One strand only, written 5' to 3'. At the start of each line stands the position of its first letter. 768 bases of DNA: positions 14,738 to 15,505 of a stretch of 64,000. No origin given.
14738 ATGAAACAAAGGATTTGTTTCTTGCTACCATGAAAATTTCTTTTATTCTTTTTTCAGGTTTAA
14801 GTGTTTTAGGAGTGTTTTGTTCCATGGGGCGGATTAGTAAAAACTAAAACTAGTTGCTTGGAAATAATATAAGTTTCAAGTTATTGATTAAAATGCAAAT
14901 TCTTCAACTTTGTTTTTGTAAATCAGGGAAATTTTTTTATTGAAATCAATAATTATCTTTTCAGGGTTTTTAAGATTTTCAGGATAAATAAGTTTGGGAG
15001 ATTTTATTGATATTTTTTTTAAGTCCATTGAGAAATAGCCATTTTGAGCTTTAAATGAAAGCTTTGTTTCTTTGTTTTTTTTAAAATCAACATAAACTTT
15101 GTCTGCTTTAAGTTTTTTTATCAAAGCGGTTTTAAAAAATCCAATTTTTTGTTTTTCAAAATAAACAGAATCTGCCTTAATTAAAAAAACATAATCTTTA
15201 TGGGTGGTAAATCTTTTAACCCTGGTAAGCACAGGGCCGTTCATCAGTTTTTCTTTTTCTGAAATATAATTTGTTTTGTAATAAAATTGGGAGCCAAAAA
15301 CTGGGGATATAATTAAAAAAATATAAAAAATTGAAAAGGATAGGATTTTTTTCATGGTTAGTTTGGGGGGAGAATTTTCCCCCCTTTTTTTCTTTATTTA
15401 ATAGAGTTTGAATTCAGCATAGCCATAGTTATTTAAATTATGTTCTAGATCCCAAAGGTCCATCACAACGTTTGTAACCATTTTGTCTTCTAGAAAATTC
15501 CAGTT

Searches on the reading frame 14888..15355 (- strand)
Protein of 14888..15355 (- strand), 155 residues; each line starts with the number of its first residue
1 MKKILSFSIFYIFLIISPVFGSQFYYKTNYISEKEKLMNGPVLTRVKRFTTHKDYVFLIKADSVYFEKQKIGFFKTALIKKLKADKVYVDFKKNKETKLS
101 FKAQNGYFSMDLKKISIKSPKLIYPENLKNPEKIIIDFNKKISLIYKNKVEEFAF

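Call 7: search_protein_families(library=pfam, proteins=[window:14888-15355:-], max_evalue=0.01)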
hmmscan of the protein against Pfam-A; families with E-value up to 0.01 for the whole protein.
window:14888-15355:- (155 aa): 0 families

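Call 53: search_protein_families(library=ncbifam, proteins=[window:14888-15355:-], max_evalue=0.01)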
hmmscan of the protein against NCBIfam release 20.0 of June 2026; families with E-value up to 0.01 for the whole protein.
window:14888-15355:- (155 aa): 0 families

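Call 71: find_encoding_contigs(protein=window:14888-15355:-, flank=3200, max_places=10)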
Protein window:14888-15355:- (155 aa): 10 contigs read that carry it; 8 places shown.
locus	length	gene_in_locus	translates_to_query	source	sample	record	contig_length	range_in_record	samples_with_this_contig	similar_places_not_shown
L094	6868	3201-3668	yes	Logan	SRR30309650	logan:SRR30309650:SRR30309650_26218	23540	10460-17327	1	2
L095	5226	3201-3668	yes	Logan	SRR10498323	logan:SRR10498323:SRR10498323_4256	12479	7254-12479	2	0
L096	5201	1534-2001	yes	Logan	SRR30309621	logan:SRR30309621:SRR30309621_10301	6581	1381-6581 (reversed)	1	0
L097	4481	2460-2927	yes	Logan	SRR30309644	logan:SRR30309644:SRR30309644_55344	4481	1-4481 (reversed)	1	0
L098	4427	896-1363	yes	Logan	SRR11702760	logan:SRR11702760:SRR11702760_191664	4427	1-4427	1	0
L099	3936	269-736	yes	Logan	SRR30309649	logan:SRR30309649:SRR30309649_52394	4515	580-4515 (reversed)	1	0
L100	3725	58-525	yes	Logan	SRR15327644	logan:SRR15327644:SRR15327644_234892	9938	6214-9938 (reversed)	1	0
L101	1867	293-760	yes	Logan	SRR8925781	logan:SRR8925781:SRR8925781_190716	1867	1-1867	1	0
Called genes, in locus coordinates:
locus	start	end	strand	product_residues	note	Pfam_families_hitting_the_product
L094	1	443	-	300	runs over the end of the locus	PF04069:OpuAC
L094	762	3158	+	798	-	-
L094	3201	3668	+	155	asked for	-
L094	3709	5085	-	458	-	PF05977:MFS_3, PF07690:MFS_1, PF12832:MFS_1_like (faint), PF07690:MFS_1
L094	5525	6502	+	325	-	PF00478:IMPDH (faint), PF03060:NMO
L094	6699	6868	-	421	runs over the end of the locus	PF02812:ELFV_dehydrog_N, PF00208:ELFV_dehydrog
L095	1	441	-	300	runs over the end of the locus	PF04069:OpuAC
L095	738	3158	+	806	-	-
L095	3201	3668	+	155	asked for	-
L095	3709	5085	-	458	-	PF05977:MFS_3, PF07690:MFS_1, PF12832:MFS_1_like (faint), PF07690:MFS_1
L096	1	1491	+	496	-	?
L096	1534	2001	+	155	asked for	-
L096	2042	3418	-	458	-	PF05977:MFS_3, PF07690:MFS_1, PF12832:MFS_1_like (faint), PF07690:MFS_1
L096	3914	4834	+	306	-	PF00478:IMPDH (weak), PF03060:NMO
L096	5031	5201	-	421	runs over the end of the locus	PF02812:ELFV_dehydrog_N, PF00208:ELFV_dehydrog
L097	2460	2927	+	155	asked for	-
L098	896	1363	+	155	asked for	-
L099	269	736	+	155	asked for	-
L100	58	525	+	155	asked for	-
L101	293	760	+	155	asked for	-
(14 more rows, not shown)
